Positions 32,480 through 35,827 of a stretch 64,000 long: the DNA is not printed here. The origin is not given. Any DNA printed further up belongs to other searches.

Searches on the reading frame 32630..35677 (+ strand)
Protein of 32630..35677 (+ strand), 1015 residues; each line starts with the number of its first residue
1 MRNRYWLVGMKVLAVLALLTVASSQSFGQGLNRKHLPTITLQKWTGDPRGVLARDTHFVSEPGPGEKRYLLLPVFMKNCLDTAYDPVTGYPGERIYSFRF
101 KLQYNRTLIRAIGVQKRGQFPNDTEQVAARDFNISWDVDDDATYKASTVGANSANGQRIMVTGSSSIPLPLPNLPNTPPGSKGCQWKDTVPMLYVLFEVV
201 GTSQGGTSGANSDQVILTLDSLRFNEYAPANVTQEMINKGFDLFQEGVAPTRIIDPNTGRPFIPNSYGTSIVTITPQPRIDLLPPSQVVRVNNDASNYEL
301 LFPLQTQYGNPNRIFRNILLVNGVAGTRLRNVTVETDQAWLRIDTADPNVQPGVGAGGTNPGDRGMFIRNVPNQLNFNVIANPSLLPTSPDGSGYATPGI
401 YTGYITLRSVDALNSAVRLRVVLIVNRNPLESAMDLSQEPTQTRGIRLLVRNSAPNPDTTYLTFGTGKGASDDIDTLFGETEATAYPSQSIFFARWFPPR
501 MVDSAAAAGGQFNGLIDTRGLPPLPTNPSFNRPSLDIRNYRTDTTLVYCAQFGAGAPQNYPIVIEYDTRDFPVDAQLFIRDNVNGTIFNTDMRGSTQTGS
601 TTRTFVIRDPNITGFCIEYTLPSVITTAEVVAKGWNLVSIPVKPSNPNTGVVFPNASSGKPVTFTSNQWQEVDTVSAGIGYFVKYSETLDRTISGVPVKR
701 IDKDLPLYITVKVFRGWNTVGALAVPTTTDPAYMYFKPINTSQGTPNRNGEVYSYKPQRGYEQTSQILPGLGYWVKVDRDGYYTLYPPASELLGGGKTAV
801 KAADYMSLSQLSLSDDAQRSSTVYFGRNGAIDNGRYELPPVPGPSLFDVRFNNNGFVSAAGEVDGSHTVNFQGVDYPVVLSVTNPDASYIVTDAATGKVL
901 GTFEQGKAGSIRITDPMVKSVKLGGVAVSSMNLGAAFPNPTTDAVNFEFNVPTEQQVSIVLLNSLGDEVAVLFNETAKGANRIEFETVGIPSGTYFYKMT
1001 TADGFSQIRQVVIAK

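Call 65: search_protein_families(library=pfam, proteins=[window:32630-35677:+], max_evalue=0.01)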
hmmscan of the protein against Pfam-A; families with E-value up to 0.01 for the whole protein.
window:32630-35677:+ (1015 aa): 1 family
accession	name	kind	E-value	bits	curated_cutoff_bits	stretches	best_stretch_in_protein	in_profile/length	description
PF18962.6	Por_Secre_tail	-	7.2e-09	36.3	27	1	937-1012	2-74/75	Secretion system C-terminal sorting domain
